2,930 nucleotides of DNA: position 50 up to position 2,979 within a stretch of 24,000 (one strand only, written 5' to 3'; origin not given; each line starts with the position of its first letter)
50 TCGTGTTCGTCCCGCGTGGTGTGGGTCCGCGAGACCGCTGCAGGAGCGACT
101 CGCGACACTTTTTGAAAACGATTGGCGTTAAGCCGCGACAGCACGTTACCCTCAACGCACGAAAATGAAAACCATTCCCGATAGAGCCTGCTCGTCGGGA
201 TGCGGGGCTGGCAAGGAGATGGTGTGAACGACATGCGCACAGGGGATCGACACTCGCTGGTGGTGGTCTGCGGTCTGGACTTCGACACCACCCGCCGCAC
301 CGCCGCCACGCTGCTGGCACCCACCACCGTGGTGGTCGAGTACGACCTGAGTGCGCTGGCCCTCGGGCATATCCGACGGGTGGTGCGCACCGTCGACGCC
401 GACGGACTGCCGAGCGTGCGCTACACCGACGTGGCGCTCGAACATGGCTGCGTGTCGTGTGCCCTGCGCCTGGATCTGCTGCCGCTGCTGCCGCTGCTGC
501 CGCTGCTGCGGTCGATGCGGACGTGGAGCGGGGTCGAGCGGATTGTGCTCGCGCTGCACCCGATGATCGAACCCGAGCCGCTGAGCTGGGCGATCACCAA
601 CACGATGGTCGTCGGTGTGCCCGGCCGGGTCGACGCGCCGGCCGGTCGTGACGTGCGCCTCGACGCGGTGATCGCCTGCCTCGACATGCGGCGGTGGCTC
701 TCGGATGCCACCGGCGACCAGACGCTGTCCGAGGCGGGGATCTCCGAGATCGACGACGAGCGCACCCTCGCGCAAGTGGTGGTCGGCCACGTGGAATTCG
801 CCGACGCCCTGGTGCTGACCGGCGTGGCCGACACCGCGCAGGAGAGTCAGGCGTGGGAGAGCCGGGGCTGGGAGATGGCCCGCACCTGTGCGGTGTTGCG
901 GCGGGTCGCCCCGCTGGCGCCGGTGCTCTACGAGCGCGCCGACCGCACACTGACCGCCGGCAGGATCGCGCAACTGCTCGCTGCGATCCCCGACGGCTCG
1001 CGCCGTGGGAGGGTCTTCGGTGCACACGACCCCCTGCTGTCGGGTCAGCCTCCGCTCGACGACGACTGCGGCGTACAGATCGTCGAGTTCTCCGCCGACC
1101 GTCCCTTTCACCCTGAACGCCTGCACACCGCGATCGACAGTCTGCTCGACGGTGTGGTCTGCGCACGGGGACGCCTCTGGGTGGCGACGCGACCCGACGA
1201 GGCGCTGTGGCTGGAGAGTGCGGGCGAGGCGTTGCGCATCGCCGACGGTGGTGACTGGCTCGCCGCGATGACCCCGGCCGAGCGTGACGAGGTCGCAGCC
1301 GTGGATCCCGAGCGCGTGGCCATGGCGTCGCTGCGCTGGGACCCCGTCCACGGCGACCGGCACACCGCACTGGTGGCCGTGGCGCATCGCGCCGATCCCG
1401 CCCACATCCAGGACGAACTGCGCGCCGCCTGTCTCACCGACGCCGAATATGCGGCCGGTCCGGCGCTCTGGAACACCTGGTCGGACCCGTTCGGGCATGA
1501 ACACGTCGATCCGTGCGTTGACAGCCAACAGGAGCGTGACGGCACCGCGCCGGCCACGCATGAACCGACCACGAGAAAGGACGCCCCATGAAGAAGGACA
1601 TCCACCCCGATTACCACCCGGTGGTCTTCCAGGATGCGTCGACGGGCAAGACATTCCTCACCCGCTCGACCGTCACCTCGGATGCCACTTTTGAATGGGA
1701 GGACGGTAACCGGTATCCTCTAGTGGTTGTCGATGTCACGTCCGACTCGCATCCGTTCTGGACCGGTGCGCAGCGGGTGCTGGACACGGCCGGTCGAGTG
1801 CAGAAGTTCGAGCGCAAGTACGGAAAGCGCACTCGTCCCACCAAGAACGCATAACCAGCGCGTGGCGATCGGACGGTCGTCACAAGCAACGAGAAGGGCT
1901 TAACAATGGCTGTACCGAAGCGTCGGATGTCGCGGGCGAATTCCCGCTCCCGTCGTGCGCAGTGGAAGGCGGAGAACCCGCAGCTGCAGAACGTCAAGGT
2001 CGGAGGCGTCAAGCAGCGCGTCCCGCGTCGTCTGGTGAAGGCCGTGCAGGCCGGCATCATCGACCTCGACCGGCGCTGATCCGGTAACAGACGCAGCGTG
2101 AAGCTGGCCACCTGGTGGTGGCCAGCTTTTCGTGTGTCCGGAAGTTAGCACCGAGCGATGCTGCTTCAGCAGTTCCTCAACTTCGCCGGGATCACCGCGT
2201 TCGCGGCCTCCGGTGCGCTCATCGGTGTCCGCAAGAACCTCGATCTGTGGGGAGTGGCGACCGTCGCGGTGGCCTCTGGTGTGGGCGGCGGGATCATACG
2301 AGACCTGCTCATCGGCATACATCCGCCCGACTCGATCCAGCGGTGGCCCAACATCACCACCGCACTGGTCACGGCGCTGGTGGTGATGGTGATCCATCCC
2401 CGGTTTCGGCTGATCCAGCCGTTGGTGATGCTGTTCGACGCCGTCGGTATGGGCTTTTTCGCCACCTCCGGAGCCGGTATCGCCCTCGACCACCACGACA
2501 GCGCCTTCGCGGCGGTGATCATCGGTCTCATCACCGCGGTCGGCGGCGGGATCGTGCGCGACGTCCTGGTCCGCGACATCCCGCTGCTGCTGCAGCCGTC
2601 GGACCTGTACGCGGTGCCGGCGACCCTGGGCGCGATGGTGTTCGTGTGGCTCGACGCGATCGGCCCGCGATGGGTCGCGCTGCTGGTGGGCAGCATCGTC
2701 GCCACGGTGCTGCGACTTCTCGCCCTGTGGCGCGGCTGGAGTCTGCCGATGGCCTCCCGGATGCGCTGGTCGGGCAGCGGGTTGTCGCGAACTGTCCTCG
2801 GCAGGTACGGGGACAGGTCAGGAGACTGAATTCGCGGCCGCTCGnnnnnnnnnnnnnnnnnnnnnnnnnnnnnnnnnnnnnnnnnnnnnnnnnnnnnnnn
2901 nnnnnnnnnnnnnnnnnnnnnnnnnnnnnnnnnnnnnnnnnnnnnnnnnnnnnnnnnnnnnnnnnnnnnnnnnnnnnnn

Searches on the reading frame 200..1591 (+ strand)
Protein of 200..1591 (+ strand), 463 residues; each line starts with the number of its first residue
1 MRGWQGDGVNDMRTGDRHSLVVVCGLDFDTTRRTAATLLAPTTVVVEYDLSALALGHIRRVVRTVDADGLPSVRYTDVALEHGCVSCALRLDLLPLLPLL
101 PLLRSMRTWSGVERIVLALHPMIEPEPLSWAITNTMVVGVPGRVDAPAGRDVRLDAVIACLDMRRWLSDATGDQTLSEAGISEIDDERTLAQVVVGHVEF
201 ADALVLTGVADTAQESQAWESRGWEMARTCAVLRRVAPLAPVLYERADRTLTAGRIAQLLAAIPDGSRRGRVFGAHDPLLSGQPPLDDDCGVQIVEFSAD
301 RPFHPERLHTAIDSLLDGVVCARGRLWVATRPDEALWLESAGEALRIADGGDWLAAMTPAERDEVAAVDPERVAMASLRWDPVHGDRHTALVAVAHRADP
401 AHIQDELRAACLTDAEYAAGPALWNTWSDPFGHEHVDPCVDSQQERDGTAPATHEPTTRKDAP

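Call 5: search_protein_families(library=pfam, proteins=[window:200-1591:+], max_evalue=0.01)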
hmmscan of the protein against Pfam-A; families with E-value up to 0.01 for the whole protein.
window:200-1591:+ (463 aa): 2 families
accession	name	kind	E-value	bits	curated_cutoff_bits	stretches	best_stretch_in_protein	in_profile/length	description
PF07683.19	CobW_C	-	3.8e-14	52.8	22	1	294-410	3-93/94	Cobalamin synthesis protein cobW C-terminal domain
PF02492.25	cobW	-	0.00052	20.1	20.7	1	73-219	50-162/180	CobW/HypB/UreG, nucleotide-binding domain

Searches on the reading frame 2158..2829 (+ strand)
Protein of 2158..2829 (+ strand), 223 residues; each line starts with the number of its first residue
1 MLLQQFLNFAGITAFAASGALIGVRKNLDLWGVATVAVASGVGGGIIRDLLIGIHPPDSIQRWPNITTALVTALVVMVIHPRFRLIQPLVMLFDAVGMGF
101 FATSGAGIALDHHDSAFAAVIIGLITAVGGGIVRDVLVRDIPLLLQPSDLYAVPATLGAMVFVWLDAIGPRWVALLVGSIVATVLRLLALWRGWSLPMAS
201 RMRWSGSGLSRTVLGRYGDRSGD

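Call 5: search_protein_families(library=pfam, proteins=[window:2158-2829:+], max_evalue=0.01)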
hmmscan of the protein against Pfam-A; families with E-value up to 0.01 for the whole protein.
window:2158-2829:+ (223 aa): 1 family
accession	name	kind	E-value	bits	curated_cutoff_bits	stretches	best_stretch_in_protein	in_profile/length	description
PF03458.18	Gly_transporter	-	8.9e-39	131.7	23.5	2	92-165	2-76/78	Glycine transporter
